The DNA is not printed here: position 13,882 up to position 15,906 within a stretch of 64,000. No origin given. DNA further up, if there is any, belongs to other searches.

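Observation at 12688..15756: Orphan holin plus signal-less CHAP endolysin cassette directly downstream of a cytoplasmic histidine-decarboxylase-like PLP enzyme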

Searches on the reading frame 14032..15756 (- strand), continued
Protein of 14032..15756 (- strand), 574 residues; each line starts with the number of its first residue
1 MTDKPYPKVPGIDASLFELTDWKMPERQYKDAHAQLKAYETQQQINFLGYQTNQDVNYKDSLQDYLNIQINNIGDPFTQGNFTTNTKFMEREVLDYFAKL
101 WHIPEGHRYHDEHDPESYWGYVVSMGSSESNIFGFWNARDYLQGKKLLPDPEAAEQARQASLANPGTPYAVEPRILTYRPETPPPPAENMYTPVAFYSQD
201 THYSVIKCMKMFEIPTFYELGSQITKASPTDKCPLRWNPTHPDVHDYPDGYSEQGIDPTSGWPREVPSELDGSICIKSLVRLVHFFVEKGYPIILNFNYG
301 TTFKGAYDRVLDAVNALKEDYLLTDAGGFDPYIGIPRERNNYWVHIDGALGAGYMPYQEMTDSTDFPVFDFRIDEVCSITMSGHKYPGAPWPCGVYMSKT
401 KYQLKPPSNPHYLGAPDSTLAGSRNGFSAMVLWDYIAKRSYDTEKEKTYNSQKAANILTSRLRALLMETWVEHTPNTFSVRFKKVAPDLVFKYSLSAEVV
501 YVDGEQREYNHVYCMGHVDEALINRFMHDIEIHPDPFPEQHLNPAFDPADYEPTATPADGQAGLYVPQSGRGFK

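Call 40: search_solved_structures(query=window:14032-15756:-, max_evalue=1e-50, show_alignments=1)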
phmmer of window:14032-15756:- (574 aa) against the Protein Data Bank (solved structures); distinct sequences matched with E-value up to 1e-50: 2.
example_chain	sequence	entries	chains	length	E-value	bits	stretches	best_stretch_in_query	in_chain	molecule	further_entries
7cif_A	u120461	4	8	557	6.3e-106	358.4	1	10-530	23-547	L-methionine decarboxylase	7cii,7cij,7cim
7cig_A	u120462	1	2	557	3.5e-105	356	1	10-530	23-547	L-methionine decarboxylase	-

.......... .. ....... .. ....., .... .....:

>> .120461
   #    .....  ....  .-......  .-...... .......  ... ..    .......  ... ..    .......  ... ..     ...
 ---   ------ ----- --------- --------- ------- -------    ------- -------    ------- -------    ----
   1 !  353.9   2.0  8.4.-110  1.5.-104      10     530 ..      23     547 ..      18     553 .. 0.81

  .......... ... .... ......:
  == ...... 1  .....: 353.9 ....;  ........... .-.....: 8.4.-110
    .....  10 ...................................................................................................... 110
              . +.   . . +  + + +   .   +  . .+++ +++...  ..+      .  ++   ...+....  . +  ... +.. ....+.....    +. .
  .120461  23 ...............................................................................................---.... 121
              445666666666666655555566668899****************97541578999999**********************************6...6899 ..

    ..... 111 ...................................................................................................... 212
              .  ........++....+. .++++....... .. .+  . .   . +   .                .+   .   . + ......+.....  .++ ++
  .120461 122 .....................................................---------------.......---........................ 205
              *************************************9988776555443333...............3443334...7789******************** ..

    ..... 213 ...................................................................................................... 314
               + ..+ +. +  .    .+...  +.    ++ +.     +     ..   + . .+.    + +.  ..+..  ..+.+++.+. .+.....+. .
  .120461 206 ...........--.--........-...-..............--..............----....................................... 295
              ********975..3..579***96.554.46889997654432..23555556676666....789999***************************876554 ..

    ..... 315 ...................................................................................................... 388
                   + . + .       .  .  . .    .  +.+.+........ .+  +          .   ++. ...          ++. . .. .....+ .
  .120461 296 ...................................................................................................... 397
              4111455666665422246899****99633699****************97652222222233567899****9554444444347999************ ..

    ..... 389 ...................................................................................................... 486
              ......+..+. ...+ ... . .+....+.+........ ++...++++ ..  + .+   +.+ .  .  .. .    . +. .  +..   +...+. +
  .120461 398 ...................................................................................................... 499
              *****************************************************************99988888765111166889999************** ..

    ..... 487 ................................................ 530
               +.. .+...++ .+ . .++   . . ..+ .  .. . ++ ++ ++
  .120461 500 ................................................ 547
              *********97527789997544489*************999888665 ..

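Call 45: find_encoding_contigs(protein=P0011, flank=6000, max_places=2)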
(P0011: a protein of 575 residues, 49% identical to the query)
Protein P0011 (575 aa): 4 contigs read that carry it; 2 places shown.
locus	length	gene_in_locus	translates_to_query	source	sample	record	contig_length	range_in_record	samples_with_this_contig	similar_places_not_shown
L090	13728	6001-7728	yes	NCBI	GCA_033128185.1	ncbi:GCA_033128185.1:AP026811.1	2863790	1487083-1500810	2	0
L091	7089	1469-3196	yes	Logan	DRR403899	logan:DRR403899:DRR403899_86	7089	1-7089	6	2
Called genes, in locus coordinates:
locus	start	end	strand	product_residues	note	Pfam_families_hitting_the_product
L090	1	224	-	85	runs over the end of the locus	-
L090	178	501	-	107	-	-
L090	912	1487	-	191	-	PF10020:DUF2262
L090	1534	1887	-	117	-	-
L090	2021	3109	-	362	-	PF12671:Amidase_6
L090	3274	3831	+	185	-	-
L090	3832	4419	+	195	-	-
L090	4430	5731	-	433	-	PF03572:Peptidase_S41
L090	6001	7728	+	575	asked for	PF00282:Pyridoxal_deC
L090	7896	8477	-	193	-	PF08534:Redoxin, PF00578:AhpC-TSA, PF13905:Thioredoxin_8 (weak)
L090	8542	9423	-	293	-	PF12838:Fer4_7 (faint), PF13187:Fer4_9 (faint), PF13237:Fer4_10 (faint), PF13183:Fer4_8 (faint), PF13484:Fer4_16 (faint), PF12801:Fer4_5, PF00037:Fer4 (weak)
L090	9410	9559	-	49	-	-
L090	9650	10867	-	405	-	PF00672:HAMP (weak), PF00512:HisKA, PF02518:HATPase_c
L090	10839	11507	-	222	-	PF00072:Response_reg, PF00486:Trans_reg_C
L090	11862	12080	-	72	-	-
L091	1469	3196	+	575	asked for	PF00282:Pyridoxal_deC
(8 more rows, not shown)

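Call 46: find_encoding_contigs(protein=P0009, flank=6000, max_places=2)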
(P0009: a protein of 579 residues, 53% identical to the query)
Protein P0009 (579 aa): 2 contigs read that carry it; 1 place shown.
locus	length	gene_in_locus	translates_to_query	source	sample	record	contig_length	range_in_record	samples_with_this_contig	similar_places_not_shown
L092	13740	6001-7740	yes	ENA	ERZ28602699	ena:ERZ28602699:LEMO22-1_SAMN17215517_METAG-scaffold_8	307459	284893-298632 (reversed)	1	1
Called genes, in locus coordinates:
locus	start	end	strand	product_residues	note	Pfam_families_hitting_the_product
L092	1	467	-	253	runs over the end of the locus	PF13555:AAA_29 (faint), PF00005:ABC_tran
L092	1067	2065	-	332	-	PF00248:Aldo_ket_red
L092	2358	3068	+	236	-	PF00106:adh_short, PF08659:KR (faint), PF13561:adh_short_C2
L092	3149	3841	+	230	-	PF00753:Lactamase_B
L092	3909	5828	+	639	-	PF00009:GTP_EFTU, PF22042:EF-G_D2, PF03144:GTP_EFTU_D2 (faint), PF14492:EFG_III, PF03764:EFG_IV, PF00679:EFG_C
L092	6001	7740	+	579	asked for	PF00282:Pyridoxal_deC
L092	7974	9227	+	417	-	PF02812:ELFV_dehydrog_N, PF00208:ELFV_dehydrog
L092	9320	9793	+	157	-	PF13404:HTH_AsnC-type, PF13412:HTH_24, PF01037:AsnC_trans_reg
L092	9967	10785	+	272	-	PF06342:DUF1057 (weak), PF00561:Abhydrolase_1, PF12146:Hydrolase_4, PF12697:Abhydrolase_6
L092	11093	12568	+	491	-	PF01547:SBP_bac_1, PF13416:SBP_bac_8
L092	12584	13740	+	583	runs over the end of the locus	PF02743:dCache_1, PF00672:HAMP, PF06580:His_kinase, PF02518:HATPase_c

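Call 54: find_encoding_contigs(protein=P0241, flank=5000, max_places=3)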
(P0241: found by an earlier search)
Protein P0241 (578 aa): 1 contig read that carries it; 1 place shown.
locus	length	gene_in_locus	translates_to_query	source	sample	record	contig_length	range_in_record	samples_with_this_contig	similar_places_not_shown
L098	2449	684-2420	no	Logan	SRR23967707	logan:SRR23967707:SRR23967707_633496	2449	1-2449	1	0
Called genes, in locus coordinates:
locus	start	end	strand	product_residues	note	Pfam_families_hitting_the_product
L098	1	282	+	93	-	?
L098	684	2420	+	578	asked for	PF00282:Pyridoxal_deC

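Call 62: find_related_loci(query=A1, collection=viral_contigs, flank=8000)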
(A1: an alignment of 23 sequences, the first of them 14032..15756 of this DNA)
Query A1 (574 aa) in viral_contigs; peptide patterns used: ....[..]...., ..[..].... (x = any residue, [..] = any of these).
42 stretches matched a pattern; 9 encode a relative of the query (tblastn E <= 1e-3); 9 distinct loci.
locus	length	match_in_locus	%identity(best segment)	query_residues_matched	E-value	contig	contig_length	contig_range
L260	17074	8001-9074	25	27-530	3e-39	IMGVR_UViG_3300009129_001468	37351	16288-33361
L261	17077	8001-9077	26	30-530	1e-38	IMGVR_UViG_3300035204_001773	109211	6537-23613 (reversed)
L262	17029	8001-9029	26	47-531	2e-37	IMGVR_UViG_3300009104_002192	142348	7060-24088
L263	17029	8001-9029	26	47-531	2e-37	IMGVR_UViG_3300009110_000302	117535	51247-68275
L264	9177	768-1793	25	47-530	5e-33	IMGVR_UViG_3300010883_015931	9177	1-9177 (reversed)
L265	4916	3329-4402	26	33-531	1e-23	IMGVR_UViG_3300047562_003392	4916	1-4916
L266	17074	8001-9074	25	27-530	3e-39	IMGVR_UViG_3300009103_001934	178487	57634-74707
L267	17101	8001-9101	26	18-530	7e-38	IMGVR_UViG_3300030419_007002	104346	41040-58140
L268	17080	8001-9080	27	31-530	2e-23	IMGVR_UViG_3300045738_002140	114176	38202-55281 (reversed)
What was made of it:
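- The long decarboxylase family is absent from viral contigs (call 62). No member of the long decarboxylase family was found in 2.9 million viral contigs (call 62).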

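Call 68: search_protein_families(library=padloc, proteins=[window:14032-15756:-], max_evalue=0.01)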
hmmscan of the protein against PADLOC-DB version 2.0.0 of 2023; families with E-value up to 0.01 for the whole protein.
window:14032-15756:- (574 aa): 0 families
